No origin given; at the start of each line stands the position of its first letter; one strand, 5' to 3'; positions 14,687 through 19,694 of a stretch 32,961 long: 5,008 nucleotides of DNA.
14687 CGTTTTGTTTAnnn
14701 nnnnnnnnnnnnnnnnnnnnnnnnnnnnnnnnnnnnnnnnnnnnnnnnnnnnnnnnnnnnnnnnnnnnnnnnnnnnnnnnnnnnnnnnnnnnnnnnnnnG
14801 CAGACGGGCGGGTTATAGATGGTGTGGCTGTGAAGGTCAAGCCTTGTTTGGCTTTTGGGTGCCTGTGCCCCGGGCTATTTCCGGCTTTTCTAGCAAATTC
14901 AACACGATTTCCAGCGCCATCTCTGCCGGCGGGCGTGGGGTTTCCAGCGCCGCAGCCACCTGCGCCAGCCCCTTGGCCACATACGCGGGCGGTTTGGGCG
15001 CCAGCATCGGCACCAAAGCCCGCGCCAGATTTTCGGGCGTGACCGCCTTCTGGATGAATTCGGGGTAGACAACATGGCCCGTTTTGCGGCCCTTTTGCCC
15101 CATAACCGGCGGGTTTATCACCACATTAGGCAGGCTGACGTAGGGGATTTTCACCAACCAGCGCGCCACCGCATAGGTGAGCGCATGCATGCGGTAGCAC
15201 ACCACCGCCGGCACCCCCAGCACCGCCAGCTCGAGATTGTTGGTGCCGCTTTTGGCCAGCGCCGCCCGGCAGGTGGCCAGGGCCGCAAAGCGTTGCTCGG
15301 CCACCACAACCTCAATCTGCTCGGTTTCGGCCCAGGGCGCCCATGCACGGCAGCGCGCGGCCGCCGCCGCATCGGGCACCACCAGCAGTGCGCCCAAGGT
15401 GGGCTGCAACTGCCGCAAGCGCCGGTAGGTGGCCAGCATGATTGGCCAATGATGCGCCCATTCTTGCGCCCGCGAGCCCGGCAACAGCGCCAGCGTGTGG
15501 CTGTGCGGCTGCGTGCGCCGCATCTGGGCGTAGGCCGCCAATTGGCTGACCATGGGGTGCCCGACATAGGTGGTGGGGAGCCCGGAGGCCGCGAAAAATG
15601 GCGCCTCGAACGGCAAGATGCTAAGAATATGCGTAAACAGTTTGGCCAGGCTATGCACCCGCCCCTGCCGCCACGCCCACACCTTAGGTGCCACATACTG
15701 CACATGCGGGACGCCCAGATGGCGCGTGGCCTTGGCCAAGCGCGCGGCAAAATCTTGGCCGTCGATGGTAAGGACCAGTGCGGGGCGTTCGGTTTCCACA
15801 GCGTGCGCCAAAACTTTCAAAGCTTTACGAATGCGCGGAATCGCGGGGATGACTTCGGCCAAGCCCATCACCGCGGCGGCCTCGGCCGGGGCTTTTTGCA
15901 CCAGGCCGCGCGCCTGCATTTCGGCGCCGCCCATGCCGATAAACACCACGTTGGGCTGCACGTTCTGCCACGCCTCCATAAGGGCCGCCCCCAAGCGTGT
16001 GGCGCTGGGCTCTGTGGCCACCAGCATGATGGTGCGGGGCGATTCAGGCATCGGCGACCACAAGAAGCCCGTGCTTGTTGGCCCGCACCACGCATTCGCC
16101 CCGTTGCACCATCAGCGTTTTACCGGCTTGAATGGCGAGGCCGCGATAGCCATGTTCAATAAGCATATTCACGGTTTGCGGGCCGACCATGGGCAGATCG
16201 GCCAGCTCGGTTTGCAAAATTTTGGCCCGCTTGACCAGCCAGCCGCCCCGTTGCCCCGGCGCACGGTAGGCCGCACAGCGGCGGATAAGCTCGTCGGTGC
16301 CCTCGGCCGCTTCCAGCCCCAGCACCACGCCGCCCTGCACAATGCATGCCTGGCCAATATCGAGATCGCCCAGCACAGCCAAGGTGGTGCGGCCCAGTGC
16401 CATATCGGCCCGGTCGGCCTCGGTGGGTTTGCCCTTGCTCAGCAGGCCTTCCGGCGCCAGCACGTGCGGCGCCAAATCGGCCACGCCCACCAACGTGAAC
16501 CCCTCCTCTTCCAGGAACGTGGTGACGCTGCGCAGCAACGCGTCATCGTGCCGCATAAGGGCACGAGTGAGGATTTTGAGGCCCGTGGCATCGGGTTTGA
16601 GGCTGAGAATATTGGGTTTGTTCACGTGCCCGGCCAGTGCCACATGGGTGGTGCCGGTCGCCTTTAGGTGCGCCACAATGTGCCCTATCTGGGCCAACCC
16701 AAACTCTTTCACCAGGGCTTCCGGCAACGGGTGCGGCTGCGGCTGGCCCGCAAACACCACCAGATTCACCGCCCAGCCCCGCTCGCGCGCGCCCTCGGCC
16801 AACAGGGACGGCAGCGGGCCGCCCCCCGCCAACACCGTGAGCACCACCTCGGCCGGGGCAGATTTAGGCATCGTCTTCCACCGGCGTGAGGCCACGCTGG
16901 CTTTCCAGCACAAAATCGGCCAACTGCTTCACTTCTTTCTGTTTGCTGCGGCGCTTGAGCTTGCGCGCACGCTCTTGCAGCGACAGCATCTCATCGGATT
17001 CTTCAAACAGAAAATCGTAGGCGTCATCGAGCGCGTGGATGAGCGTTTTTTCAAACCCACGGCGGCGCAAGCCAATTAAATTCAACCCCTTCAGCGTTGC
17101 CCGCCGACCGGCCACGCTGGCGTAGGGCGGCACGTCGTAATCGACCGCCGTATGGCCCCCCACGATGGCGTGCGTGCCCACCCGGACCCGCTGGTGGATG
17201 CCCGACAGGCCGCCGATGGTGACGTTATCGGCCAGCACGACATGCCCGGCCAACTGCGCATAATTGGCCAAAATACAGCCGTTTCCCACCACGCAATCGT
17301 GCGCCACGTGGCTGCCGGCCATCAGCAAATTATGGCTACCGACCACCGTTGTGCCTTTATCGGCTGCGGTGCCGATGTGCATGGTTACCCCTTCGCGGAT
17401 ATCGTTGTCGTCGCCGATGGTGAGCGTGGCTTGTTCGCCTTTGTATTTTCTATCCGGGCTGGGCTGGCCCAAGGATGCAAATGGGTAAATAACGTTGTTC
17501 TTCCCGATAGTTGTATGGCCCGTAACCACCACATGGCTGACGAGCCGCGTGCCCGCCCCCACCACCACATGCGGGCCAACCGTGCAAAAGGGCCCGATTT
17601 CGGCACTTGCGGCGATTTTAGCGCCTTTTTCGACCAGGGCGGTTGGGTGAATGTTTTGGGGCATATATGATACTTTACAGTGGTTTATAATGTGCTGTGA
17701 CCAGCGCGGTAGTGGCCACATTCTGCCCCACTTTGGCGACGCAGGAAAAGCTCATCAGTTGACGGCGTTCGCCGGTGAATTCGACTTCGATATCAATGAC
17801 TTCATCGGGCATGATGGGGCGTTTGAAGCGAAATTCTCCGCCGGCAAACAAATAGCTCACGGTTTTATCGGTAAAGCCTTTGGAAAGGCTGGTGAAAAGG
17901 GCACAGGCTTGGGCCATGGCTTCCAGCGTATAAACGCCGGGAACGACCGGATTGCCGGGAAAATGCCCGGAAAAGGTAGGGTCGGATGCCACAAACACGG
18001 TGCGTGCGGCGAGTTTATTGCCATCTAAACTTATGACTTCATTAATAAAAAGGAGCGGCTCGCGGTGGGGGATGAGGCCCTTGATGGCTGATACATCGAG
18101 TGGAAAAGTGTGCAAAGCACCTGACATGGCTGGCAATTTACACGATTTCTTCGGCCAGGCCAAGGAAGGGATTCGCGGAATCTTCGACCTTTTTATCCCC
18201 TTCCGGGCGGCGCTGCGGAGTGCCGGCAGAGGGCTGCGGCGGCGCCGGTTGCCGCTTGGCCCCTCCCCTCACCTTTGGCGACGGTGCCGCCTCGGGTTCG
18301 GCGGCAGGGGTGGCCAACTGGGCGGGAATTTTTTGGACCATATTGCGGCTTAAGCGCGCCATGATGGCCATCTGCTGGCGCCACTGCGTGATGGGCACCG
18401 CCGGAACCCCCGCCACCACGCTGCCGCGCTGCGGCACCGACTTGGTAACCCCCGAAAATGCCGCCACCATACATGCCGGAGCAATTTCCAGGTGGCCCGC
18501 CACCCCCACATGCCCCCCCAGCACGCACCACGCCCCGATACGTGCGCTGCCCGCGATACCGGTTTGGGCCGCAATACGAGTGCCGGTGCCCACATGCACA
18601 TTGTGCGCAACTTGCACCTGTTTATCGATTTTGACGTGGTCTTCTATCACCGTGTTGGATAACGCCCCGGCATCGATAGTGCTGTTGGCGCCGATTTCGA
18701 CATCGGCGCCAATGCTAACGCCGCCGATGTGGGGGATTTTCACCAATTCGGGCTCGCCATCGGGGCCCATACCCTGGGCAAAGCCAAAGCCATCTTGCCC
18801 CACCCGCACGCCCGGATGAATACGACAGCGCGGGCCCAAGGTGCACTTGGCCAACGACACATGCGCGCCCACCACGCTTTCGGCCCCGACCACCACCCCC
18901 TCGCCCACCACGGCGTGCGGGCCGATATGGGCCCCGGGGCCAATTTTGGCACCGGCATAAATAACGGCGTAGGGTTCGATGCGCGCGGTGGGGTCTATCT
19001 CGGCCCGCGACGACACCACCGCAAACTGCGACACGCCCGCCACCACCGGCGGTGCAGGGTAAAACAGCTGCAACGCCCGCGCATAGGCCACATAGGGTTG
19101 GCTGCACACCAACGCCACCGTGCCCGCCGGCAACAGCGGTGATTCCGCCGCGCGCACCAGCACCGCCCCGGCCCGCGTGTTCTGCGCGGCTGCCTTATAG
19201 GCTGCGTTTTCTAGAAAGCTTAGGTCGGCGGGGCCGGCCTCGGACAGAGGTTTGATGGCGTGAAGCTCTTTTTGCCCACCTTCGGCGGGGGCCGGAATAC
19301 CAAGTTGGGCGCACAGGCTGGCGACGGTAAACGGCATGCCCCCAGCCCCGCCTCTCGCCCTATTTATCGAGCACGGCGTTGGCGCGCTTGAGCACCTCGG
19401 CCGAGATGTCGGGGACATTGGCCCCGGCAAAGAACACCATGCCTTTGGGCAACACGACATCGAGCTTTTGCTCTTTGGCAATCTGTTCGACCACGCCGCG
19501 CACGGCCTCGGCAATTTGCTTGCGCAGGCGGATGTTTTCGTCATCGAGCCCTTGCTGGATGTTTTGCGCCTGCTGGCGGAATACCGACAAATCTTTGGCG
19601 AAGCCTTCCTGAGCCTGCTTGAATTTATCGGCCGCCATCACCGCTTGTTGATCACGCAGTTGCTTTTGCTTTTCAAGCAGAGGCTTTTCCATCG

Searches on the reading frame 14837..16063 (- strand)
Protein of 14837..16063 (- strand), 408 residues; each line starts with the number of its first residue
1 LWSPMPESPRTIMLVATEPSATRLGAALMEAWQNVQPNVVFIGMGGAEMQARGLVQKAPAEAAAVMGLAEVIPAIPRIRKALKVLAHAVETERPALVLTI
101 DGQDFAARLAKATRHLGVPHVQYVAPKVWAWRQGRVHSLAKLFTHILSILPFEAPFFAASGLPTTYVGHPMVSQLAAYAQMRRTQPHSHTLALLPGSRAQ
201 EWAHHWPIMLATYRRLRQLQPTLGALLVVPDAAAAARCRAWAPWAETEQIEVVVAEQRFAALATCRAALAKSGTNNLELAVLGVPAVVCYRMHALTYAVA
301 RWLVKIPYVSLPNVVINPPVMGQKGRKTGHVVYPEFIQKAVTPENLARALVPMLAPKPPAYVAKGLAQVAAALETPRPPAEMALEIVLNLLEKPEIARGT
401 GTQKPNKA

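Call 5: search_protein_families(library=pfam, max_evalue=0.01, proteins=[window:14837-16063:-])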
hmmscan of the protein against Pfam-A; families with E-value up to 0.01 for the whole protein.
window:14837-16063:- (408 aa): 1 family
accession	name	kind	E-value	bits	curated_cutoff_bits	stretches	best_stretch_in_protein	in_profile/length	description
PF02684.21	LpxB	-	8.8e-77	258.9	22.6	1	12-355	1-340/374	Lipid-A-disaccharide synthetase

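Call 6: search_protein_families(library=ncbifam, max_evalue=0.01, proteins=[window:14837-16063:-])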
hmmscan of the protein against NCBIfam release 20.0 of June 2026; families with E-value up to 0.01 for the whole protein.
window:14837-16063:- (408 aa): 3 families
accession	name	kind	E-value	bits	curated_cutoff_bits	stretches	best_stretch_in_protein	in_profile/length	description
TIGR00215.1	lpxB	equivalog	5.6e-70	236.1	190.25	1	8-354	5-346/382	lipid-A-disaccharide synthase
NF002173.0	PRK01021.1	equivalog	5e-41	141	1033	1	11-350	228-566/610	lipid-A-disaccharide synthase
TIGR03492.1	TIGR03492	hypoth_equivalog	9.4e-10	37.7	219.2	1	159-287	177-319/396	lipid-A-disaccharide synthase-related protein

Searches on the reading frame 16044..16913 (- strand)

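Call 12: search_protein_families(library=pfam, max_evalue=0.001, proteins=[window:16044-16913:-])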
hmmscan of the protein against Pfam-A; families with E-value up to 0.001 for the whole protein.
window:16044-16913:- (289 aa): 2 families
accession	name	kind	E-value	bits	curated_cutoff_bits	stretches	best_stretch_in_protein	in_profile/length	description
PF06230.17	LpxI_C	-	1.5e-37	128.8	25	1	154-286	1-131/131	LpxI C-terminal domain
PF17930.7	LpxI_N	-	3.4e-28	98.6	25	1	25-150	2-128/129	LpxI N-terminal domain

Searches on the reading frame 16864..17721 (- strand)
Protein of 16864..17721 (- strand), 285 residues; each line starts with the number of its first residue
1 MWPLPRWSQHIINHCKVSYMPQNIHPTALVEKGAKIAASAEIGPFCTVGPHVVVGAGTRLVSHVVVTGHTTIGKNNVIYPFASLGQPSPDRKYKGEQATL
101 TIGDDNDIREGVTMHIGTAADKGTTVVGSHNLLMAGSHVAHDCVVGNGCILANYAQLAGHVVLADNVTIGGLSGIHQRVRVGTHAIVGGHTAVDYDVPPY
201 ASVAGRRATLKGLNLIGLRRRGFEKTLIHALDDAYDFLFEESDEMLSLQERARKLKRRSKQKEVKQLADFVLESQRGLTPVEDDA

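Call 12: search_protein_families(library=pfam, max_evalue=0.001, proteins=[window:16864-17721:-])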
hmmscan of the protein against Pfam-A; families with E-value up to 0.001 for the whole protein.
window:16864-17721:- (285 aa): 4 families
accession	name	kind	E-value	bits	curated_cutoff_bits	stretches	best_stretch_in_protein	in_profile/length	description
PF00132.30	Hexapep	-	4.2e-24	83.6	27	2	125-158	2-35/36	Bacterial transferase hexapeptide (six repeats)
PF13720.11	Acetyltransf_11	-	6.2e-22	78.2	24.5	1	196-278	1-81/82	Udp N-acetylglucosamine O-acyltransferase; Domain 2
PF25084.1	LbH_EIF2B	-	4.2e-07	30.4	54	0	125-184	22-102/105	EIF2B subunit epsilon LbH domain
PF25087.1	GMPPB_C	-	0.00019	21.5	39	0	28-58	5-35/110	GMPPB C-terminal domain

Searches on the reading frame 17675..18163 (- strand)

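Call 12: search_protein_families(library=pfam, max_evalue=0.001, proteins=[window:17675-18163:-])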
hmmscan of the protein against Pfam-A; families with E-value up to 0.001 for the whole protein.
window:17675-18163:- (162 aa): 2 families
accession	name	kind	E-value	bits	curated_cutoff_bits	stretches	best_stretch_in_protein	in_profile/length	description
PF07977.19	FabA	-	6e-20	71.7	23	1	31-152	1-136/138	FabA-like domain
PF22817.2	ApeP-like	-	8.2e-05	22.7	27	1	30-95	10-74/158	ApeP dehydratase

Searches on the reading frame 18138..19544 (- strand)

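Call 12: search_protein_families(library=pfam, max_evalue=0.001, proteins=[window:18138-19544:-])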
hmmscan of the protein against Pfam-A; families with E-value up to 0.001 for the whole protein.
window:18138-19544:- (468 aa): 5 families
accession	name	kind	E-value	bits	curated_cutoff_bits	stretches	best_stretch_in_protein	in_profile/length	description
PF00132.30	Hexapep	-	4.8e-27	92.9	27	4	297-332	1-36/36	Bacterial transferase hexapeptide (six repeats)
PF04613.19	LpxD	-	7e-20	71.1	30.8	1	93-160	3-70/70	UDP-3-O-[3-hydroxymyristoyl] glucosamine N-acyltransferase, LpxD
PF25084.1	LbH_EIF2B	-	1.1e-12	48.3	54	0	276-337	39-100/105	EIF2B subunit epsilon LbH domain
PF24894.1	Hexapep_GlmU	-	7.5e-05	23.2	23.3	0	203-251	39-86/104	GlmU-like, C-terminal hexapeptide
PF25087.1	GMPPB_C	-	0.00011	22.3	39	0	189-248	7-71/110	GMPPB C-terminal domain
